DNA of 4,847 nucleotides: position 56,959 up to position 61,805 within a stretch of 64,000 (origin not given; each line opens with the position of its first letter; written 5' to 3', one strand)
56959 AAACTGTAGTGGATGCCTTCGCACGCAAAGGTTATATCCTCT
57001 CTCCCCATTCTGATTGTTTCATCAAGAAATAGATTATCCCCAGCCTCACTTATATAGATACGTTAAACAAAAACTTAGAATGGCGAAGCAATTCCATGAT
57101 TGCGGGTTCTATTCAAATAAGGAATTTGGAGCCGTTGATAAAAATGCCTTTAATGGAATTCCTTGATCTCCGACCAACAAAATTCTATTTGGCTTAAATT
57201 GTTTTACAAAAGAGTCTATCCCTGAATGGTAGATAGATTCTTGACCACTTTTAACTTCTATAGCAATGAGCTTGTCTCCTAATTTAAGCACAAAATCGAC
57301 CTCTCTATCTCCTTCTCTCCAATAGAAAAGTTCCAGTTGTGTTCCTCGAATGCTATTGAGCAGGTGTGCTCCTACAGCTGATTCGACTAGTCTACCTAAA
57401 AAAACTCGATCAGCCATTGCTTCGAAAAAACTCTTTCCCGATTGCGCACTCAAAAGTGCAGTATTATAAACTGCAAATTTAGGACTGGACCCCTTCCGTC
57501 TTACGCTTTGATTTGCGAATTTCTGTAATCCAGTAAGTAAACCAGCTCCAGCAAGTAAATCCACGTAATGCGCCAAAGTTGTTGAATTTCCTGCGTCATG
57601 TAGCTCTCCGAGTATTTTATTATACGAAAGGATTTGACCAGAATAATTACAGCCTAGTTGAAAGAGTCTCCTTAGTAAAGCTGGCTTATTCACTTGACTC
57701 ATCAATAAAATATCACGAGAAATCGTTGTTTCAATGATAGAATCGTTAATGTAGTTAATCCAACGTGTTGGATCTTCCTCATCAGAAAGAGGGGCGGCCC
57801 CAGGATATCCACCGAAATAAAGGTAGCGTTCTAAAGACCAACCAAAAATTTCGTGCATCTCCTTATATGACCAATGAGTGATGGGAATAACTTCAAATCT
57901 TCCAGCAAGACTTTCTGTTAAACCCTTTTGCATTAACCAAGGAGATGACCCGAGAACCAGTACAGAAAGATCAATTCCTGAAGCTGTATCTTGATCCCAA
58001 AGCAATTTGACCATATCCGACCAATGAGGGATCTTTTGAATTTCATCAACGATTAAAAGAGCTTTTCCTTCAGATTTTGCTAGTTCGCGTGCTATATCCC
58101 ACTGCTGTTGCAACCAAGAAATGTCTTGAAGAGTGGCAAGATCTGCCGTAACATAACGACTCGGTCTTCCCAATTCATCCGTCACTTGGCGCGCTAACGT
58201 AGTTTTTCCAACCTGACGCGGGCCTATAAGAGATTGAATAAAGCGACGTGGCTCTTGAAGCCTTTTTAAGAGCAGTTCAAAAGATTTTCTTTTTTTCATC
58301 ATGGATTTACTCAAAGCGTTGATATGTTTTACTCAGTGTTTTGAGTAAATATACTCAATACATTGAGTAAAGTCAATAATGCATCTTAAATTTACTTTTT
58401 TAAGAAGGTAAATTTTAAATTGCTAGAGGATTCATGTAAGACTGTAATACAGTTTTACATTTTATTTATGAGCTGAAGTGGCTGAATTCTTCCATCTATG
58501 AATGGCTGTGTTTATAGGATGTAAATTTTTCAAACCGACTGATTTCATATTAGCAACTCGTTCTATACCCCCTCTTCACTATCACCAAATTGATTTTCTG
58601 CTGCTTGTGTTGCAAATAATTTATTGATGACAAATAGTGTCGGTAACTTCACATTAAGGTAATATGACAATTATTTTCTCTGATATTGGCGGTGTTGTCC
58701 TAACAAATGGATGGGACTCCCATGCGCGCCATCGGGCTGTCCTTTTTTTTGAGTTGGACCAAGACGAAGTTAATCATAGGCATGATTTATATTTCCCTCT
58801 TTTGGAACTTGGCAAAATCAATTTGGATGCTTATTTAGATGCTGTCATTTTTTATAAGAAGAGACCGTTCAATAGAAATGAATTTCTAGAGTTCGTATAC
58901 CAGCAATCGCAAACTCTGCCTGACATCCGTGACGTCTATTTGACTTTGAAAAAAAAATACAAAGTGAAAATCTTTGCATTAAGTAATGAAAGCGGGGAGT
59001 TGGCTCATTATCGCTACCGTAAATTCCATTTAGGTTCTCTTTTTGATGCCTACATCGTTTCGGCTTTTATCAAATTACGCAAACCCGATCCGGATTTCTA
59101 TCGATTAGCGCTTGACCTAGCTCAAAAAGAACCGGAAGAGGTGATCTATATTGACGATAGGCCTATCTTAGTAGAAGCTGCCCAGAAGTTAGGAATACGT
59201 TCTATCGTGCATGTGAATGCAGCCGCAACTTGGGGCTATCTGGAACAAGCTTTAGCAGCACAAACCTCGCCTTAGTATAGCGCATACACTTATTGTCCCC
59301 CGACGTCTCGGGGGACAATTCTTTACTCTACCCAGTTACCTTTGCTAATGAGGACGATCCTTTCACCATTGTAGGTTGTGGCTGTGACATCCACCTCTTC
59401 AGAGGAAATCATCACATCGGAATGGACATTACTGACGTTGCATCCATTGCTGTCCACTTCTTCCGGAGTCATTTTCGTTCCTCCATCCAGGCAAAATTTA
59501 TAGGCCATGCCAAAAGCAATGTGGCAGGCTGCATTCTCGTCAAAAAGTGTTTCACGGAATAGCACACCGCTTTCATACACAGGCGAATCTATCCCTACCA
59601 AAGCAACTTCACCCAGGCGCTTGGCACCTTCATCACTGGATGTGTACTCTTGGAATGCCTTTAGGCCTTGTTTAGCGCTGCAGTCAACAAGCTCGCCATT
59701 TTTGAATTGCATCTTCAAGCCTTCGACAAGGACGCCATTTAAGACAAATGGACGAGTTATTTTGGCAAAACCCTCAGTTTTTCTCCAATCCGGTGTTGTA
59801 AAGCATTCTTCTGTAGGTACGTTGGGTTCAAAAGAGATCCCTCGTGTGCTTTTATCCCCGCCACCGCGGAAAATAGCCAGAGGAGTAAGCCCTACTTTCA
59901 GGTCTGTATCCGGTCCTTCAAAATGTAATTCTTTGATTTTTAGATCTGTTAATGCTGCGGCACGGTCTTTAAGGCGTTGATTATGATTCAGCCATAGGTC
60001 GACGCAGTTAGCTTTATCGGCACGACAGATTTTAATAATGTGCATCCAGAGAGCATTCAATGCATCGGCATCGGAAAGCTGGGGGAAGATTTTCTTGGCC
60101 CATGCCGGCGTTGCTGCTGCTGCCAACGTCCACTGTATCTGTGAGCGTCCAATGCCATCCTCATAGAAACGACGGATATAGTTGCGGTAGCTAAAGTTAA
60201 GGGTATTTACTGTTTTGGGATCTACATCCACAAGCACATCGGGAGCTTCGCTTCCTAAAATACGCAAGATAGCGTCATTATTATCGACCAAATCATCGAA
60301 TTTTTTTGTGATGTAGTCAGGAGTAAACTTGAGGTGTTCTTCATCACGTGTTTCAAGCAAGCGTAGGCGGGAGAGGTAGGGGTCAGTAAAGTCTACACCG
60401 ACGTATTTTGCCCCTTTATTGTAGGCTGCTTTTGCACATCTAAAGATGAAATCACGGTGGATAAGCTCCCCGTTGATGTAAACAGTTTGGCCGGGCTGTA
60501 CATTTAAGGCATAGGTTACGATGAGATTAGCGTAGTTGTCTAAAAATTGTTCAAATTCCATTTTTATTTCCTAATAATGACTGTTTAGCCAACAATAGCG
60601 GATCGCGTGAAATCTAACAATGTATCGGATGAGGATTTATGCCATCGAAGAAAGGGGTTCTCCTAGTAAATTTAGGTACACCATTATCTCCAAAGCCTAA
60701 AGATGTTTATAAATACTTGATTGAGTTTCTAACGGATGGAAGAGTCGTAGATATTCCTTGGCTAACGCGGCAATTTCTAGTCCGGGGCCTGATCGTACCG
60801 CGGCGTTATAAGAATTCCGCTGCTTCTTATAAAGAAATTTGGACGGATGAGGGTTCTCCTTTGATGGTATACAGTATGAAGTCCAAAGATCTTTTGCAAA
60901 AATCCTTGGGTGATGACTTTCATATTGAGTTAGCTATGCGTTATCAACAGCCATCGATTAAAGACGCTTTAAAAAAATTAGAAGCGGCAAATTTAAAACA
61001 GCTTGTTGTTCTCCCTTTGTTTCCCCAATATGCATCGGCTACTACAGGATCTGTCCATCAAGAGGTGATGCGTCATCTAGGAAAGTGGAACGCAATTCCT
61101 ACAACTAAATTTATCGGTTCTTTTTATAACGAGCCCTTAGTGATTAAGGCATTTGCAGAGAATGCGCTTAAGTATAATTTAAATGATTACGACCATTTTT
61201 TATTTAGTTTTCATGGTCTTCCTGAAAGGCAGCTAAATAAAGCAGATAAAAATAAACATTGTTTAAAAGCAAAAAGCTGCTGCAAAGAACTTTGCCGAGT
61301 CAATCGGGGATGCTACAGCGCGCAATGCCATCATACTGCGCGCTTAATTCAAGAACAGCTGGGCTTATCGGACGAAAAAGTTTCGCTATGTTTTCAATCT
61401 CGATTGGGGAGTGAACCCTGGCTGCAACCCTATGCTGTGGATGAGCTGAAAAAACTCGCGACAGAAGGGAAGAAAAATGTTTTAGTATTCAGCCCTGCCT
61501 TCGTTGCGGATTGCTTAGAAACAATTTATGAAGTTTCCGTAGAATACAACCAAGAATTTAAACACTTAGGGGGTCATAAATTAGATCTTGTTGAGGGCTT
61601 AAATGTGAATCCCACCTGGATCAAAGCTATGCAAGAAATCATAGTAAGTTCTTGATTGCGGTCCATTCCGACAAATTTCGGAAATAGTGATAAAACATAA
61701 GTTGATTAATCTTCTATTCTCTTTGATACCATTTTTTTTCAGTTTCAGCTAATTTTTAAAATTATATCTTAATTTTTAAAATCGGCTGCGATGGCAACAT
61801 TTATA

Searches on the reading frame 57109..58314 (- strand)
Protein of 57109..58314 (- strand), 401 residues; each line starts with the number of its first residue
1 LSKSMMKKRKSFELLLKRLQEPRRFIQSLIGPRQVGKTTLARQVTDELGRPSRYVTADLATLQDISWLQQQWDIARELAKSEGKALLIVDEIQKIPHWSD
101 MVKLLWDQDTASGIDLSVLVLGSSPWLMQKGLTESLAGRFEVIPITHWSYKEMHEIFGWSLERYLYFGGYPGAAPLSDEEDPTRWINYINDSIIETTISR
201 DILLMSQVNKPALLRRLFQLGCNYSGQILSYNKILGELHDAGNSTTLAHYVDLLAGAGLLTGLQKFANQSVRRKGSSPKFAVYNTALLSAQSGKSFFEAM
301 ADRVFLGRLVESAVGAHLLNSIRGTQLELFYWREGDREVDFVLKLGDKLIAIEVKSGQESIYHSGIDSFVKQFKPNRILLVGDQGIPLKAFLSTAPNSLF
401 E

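Call 56: search_protein_families(library=pfam, proteins=[window:57109-58314:-], max_evalue=0.001)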
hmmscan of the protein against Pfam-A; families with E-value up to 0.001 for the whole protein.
window:57109-58314:- (401 aa): 5 families
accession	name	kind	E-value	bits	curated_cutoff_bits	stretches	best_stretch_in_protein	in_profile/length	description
PF13635.12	DUF4143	-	2.1e-27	96.3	28.1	1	200-357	2-160/160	Domain of unknown function (DUF4143)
PF13173.12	AAA_14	-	2.1e-23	83.2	27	1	26-153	4-128/129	AAA domain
PF13401.12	AAA_22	-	3.1e-07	31.2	27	0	29-79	10-59/130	AAA domain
PF00004.35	AAA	-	5.4e-05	24.1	21.2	1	29-95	3-69/131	ATPase family associated with various cellular activities (AAA)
PF01637.24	ATPase_2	-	0.00018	21.8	33.2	0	14-50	10-46/225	ATPase domain predominantly from Archaea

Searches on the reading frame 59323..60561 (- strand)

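Call 88: search_protein_families(library=pfam, proteins=[window:59323-60561:-], max_evalue=0.00001)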
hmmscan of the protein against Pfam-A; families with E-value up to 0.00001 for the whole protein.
window:59323-60561:- (412 aa): 1 family
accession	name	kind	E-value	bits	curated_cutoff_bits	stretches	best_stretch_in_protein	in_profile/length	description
PF02073.20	Peptidase_M29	-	1.4e-130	436.2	27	1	4-410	2-406/406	Thermophilic metalloprotease (M29)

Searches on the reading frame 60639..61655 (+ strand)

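Call 56: search_protein_families(library=pfam, proteins=[window:60639-61655:+], max_evalue=0.001)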
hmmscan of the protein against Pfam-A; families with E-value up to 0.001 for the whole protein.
window:60639-61655:+ (338 aa): 2 families
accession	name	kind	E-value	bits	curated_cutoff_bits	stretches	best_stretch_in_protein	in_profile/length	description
PF00762.24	Ferrochelatase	-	7.2e-101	337.8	27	1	4-336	1-314/317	Ferrochelatase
PF01903.22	CbiX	-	0.00073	20.2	22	0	100-141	33-74/106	CbiX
